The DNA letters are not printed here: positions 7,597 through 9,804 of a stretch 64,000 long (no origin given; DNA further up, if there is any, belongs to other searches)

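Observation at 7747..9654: Minimal Mfd: transcription-repair coupling factor lacking both the UvrA-recruiting N-terminus and the autoinhibitory C-terminal domain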

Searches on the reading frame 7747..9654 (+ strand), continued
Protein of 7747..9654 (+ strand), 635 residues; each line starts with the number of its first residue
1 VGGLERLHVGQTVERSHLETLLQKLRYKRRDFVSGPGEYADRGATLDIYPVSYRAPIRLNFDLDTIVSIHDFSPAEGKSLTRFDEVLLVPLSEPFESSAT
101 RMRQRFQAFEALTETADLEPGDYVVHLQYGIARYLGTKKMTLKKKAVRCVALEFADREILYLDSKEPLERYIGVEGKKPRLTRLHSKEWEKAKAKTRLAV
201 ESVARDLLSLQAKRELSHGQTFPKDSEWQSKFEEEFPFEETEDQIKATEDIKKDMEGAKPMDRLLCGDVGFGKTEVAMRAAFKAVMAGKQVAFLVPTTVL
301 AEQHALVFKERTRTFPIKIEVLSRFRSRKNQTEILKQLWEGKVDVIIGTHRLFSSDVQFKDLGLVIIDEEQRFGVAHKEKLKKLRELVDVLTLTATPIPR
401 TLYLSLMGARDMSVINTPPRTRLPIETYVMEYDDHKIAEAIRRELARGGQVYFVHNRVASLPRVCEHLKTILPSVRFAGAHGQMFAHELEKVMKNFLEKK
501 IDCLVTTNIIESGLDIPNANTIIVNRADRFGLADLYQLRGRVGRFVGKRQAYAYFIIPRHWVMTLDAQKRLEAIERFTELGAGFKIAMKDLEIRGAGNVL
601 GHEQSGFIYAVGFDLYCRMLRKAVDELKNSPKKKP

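Call 80: predict_structure(alignment_id=A3)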
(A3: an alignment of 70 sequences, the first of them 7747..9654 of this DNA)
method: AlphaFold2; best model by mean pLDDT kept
length: 635 residues; sequences in the alignment: 70
mean_pLDDT: 84.8   pTM: 0.70
mean pLDDT of the five models: 84.8, 83.7, 83.6, 83.6, 82.7
residues with pLDDT >= 90: 287; 70-90: 259; 50-70: 69; < 50: 20
segments of 3 or more residues with pLDDT < 50: 98-111, 597-599
pLDDT, mean of each block of 10 residues (from residue 1): 82 93 94 91 93 91 96 75 92 59 40 65 89 92 88 94 84 74 90 87 79 76 94 89 93 92 87 93 97 89 90 95 91 97 96 93 93 82 88 77 63 84 87 96 92 93 96 96 85 89 87 69 93 85 70 92 82 82 70 56 68 78 81 60
secondary structure, 60 per line:
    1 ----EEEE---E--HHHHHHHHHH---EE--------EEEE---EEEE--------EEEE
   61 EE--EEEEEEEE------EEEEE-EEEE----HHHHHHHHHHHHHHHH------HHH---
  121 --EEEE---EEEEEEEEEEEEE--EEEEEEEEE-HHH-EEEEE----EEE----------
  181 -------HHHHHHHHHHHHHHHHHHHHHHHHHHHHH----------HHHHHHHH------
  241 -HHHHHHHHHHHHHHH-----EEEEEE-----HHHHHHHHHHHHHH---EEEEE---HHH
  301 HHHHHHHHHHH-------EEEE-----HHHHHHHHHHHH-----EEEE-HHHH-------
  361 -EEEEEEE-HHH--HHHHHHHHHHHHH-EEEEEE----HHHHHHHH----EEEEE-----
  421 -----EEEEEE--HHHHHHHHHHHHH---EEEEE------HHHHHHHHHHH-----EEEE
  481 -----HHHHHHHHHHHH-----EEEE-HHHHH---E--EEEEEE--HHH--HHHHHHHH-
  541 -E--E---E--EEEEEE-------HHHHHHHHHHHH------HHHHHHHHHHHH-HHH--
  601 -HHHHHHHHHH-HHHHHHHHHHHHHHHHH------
elements in order: E5-8 H15-24 E38-41 E45-48 E57-62 E65-72 E79-83 E85-88 H93-108 E123-126 E130-142 E145-153 E159-163 E168-170 H188-216 H227-234 H242-256 E262-267 H273-286 E290-294 H298-311 E319-322 H328-339 E345-348 H350-353 E362-368 H375-387 E389-394 H399-406 E411-415 E426-431 H434-446 E450-454 H461-471 E477-480 H486-497 E503-506 H508-512 E519-524 H532-539 E552-557 H565-576 H583-594 H602-611 H613-629

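Call 82: fold_search(model_id=the predicted structure, library=pdb)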
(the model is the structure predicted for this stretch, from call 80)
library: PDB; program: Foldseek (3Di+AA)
matches with E <= 10: 1828; with E <= 0.001: 926
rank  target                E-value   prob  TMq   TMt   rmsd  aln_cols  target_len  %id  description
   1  6ac8_A                5.7e-63  1.00  0.73  0.42  12.0       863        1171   33  Crystal structure of Mycobacterium smegmatis Mfd at 2.75 A resolution (released 2019-08-28)
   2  2eyq_B                5.3e-62  1.00  0.61  0.37  15.5       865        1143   35  Crystal structure of Escherichia coli transcription-repair coupling factor (released 2006-02-28)
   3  6ac8_B                1.9e-61  1.00  0.74  0.42  13.1       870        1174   33  Crystal structure of Mycobacterium smegmatis Mfd at 2.75 A resolution (released 2019-08-28)
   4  6acx_B                1.2e-60  1.00  0.72  0.41  12.6       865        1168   33  Crystal structure of Mycobacterium smegmatis Mfd in complex with ADP + Pi at 3.5 A resolution. (released 2019-08-28)
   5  6acx_A                1.8e-60  1.00  0.74  0.42  13.8       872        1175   33  Crystal structure of Mycobacterium smegmatis Mfd in complex with ADP + Pi at 3.5 A resolution. (released 2019-08-28)
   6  6ac6_A                2.9e-60  1.00  0.73  0.42  13.6       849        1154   34  Ab initio crystal structure of Selenomethionine labelled Mycobacterium smegmatis Mfd (released 2019-08-28)
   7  2eyq_A                4.4e-60  1.00  0.61  0.37  15.4       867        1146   35  Crystal structure of Escherichia coli transcription-repair coupling factor (released 2006-02-28)
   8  6aca                  8.6e-59  1.00  0.72  0.43  13.3       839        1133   35  Crystal structure of Mycobacterium tuberculosis Mfd at 3.6 A resolution (released 2019-08-28)
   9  6ac6_B                4.3e-58  1.00  0.71  0.42  13.2       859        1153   33  Ab initio crystal structure of Selenomethionine labelled Mycobacterium smegmatis Mfd (released 2019-08-28)
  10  9n11_A                6.1e-58  1.00  0.62  0.37  23.6       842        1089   35  Mfd-bound E.coli RNA polymerase elongation complex + ADP-BeF3 - L1.5 state (released 2025-10-15)
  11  6x2f_A                7.0e-56  1.00  0.59  0.34  27.0       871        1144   34  Mfd-bound E.coli RNA polymerase elongation complex - L2 state (released 2021-02-03)
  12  6x26_A                9.3e-55  1.00  0.71  0.42  13.7       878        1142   34  Mfd-bound E.coli RNA polymerase elongation complex - L1 state (released 2021-02-03)
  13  6xeo_A                2.5e-45  1.00  0.67  0.40  15.2       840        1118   35  Structure of Mfd bound to dsDNA (released 2020-08-19)
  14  6m6a_M                4.9e-39  1.00  0.54  0.73  16.9       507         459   44  Cryo-EM structure of Thermus thermophilus Mfd in complex with RNA polymerase (released 2020-10-14)
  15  7ssg_A                1.7e-34  1.00  0.53  0.84   4.3       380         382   56  Mfd DNA complex (released 2022-05-25)
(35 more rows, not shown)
